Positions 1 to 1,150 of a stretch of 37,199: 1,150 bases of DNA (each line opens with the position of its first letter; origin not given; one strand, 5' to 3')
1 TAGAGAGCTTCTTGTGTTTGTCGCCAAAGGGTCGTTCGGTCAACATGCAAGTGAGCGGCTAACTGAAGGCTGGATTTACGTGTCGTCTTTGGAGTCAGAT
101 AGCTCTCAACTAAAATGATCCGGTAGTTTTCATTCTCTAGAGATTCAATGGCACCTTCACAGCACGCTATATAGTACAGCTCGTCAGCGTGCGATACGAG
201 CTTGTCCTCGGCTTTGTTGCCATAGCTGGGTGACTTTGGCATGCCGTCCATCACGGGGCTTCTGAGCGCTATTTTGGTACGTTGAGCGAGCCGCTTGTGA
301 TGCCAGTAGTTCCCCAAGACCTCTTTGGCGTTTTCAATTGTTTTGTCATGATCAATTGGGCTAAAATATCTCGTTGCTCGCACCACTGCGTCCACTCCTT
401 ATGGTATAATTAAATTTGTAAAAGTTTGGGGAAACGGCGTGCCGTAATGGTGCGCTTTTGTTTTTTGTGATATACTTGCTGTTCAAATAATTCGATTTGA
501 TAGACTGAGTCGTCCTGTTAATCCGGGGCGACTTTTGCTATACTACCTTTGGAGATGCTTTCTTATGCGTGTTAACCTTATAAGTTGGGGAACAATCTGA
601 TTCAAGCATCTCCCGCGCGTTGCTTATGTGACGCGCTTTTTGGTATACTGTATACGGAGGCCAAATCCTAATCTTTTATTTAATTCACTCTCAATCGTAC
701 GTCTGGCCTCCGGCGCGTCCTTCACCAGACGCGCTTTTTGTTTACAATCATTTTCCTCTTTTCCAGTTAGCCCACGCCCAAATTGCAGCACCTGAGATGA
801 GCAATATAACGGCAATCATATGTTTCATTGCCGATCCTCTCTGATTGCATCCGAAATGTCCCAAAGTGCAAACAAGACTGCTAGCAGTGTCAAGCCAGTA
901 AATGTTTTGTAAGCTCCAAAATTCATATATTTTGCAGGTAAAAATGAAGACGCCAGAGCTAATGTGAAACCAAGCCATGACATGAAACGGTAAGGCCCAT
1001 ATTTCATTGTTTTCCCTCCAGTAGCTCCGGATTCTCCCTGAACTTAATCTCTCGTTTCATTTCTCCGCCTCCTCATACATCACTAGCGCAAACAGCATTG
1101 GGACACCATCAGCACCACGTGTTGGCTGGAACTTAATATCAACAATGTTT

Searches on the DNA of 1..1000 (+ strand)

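Call 45: search_rna_families(source=window, start=1, end=1000, threshold=evalue, max_evalue=10)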
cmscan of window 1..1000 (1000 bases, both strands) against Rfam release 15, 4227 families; matches with E-value up to 10: 6.
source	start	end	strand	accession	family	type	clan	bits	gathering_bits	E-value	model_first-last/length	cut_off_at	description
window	395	480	+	RF01492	rli28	Gene; sRNA;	-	20.2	45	5.4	1-186/186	no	Listeria sRNA rli28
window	811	883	-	RF04190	Hairpin-meta1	Gene; ribozyme;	-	19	40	2.1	1-90/90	no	Hairpin ribozyme 1 from viruses-like metatranscriptomes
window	810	846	-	RF00173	Hairpin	Gene; ribozyme;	-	17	65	2.1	1-52/52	no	Hairpin ribozyme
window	536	570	+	RF02051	STnc450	Gene; sRNA;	-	14.1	37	6.3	1-57/57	no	Enterobacterial sRNA STnc450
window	749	801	-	RF01815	rpsB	Gene; sRNA;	-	14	40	4.7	1-132/132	no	rpsB sRNA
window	515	567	-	RF01985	ZEB2_AS1_2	Gene; lncRNA;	-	13.1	70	3.5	1-61/61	no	ZEB2 antisense RNA 1 conserved region 2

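Call 75: search_dna_similar(query=window:400-760:+, collection=phages, mode=distant, max_rows=30)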
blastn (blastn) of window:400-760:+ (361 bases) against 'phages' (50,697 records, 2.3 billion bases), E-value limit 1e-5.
Records with a match: 39; places in all: 39; records where one place covers at least 80% of the query: 2.
Best place of each record, by identity: >=99% 2; 95-99% 4; 90-95% 13; 80-90% 16; 60-80% 4.
By first word of the organism name: Lactobacillus 27; Lacticaseibacillus 12.
By host as written in the record: Lactobacillus paracasei 10; Lactobacillus rhamnosus 3; Lactobacillus casei 3; Lacticaseibacillus rhamnosus LMG 23327 2; Lactobacillus casei BL23 2; Lactobacillus paracasei 27092 2; Lactobacillus paracasei 27139 2; Lactobacillus casei W56 2; and 13 more.
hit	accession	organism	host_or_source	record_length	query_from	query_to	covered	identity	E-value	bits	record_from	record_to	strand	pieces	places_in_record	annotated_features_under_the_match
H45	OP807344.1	Lacticaseibacillus phage R3.1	Lacticaseibacillus rhamnosus LMG 10768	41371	1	361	100%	100.0%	0e+0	652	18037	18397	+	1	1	none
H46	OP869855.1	Lacticaseibacillus phage R29.1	Lacticaseibacillus rhamnosus LMG 27305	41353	1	361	100%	99.7%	0e+0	647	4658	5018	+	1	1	none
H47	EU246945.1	Lactobacillus phage Lrm1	Lactobacillus rhamnosus strain M1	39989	1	361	50%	92.9%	4e-39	271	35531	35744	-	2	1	none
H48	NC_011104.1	Lactobacillus phage Lrm1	Lactobacillus rhamnosus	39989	1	361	50%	92.9%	4e-39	271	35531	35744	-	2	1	none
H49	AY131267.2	Lactobacillus phage Lc-Nu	Lactobacillus rhamnosus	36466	1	340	45%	91.3%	7e-29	229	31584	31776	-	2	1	ORF44: putative transcription regulator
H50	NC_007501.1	Lactobacillus phage Lc-Nu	Lactobacillus rhamnosus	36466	1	340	45%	91.3%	7e-29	229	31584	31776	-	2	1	ORF44: helix-turn-helix domain-containing protein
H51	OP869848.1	Lacticaseibacillus phage R23.9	Lacticaseibacillus rhamnosus LMG 23277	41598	1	344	46%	89.1%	1e-32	218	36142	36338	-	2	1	hypothetical protein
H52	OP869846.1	Lacticaseibacillus phage R18.1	Lacticaseibacillus rhamnosus LMG 19717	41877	1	344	46%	89.1%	1e-32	218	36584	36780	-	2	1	hypothetical protein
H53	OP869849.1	Lacticaseibacillus phage R24.1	Lacticaseibacillus rhamnosus LMG 23327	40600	1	344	46%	87.9%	1e-32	209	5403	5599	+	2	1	hypothetical protein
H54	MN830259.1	Lactobacillus phage JNU_P10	Lactobacillus paracasei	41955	1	346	49%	81.9%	6e-17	160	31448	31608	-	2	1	hypothetical protein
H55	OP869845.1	Lacticaseibacillus phage R10.1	Lacticaseibacillus rhamnosus LMG 25881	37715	1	340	45%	87.0%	4e-26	197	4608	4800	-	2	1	hypothetical protein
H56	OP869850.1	Lacticaseibacillus phage R24.2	Lacticaseibacillus rhamnosus LMG 23327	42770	1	340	45%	87.0%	4e-26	197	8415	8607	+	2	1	hypothetical protein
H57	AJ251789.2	Lactobacillus phage A2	Lactobacillus casei ATCC 393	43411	210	361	42%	76.5%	4e-19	101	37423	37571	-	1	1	none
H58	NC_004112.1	Lactobacillus phage A2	Lactobacillus casei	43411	210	361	42%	76.5%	4e-19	101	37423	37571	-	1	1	none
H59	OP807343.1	Lacticaseibacillus phage P7.1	Lacticaseibacillus paracasei LMG 19719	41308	1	361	33%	85.7%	6e-11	137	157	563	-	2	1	none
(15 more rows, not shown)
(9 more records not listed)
